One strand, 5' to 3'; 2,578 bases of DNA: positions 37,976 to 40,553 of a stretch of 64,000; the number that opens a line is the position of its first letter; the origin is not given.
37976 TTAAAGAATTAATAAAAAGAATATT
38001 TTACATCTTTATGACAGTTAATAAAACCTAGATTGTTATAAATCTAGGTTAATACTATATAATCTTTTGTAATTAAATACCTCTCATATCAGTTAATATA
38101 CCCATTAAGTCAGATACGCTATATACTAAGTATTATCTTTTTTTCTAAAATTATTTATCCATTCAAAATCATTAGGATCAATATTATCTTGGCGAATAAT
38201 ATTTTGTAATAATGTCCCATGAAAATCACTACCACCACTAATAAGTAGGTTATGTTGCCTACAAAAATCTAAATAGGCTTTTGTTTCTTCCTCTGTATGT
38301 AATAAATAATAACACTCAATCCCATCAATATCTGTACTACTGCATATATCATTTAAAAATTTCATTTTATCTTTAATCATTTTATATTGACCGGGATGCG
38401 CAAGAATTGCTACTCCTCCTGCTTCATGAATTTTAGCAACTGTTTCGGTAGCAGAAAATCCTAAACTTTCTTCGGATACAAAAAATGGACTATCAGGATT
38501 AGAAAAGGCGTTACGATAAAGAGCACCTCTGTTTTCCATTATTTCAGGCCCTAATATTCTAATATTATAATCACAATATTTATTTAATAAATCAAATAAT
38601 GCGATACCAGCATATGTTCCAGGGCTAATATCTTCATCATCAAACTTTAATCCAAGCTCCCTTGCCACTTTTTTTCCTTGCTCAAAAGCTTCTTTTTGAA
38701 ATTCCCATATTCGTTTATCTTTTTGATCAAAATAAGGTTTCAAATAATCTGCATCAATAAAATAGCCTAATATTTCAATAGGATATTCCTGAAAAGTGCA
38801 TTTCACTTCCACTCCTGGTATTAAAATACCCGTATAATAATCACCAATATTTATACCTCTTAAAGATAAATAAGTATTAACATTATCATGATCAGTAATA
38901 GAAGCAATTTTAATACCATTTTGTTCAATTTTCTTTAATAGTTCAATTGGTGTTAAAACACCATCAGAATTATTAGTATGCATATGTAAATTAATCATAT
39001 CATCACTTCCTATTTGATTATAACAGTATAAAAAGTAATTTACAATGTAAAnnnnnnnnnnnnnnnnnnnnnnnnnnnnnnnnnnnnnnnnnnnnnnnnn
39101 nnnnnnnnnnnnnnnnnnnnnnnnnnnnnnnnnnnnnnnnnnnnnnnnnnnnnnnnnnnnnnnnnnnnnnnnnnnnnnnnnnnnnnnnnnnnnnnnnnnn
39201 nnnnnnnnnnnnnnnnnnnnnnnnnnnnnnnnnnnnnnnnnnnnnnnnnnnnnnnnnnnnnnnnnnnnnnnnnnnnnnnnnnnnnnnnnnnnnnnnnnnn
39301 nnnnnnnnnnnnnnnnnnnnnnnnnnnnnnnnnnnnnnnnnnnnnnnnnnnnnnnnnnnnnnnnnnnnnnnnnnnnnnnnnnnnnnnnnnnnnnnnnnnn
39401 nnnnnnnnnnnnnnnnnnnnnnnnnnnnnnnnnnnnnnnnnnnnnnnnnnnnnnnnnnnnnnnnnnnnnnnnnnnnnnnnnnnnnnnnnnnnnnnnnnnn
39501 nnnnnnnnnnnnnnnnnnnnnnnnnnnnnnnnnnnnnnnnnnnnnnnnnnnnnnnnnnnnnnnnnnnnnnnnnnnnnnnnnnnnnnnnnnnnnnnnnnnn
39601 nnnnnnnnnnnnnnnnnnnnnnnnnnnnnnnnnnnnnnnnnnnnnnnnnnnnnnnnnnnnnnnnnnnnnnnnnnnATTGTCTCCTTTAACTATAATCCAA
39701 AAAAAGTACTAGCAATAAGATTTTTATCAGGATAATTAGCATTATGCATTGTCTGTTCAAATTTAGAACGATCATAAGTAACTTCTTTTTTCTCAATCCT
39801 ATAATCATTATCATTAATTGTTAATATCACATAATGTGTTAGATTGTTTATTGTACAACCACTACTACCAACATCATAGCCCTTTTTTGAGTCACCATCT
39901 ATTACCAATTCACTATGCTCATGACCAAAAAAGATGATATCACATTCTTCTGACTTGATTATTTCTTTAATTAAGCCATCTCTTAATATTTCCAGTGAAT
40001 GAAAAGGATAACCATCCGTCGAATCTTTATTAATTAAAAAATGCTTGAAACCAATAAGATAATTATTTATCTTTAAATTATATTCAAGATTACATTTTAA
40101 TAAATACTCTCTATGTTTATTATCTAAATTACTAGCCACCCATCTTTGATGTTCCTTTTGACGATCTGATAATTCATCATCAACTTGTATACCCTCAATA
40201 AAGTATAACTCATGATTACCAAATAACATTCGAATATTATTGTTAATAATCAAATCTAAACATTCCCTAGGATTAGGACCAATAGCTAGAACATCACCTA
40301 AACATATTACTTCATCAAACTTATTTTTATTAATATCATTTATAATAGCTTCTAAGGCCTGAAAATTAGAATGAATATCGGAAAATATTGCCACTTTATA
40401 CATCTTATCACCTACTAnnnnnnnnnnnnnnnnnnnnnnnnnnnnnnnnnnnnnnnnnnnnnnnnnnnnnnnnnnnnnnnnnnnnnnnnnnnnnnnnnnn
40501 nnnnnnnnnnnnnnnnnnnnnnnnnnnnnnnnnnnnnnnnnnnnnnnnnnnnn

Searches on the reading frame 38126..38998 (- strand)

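Call 72: search_protein_families(library=pfam, proteins=[window:38126-38998:-], max_evalue=0.00001)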
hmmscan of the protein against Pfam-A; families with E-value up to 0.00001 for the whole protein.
window:38126-38998:- (290 aa): 1 family
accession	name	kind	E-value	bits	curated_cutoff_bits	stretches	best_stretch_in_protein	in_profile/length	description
PF02811.25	PHP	-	4.4e-06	27.6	26.4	1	4-58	2-50/164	PHP domain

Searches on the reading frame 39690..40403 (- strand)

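Call 72: search_protein_families(library=pfam, proteins=[window:39690-40403:-], max_evalue=0.00001)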
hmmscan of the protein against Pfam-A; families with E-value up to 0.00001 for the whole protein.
window:39690-40403:- (237 aa): 2 families
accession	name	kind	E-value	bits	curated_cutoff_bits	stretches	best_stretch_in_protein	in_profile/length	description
PF00149.33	Metallophos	-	9.9e-15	55.9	21.5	1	3-164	2-190/191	Calcineurin-like phosphoesterase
PF12850.12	Metallophos_2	-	1.6e-11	44.9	27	1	3-198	2-153/154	Calcineurin-like phosphoesterase superfamily domain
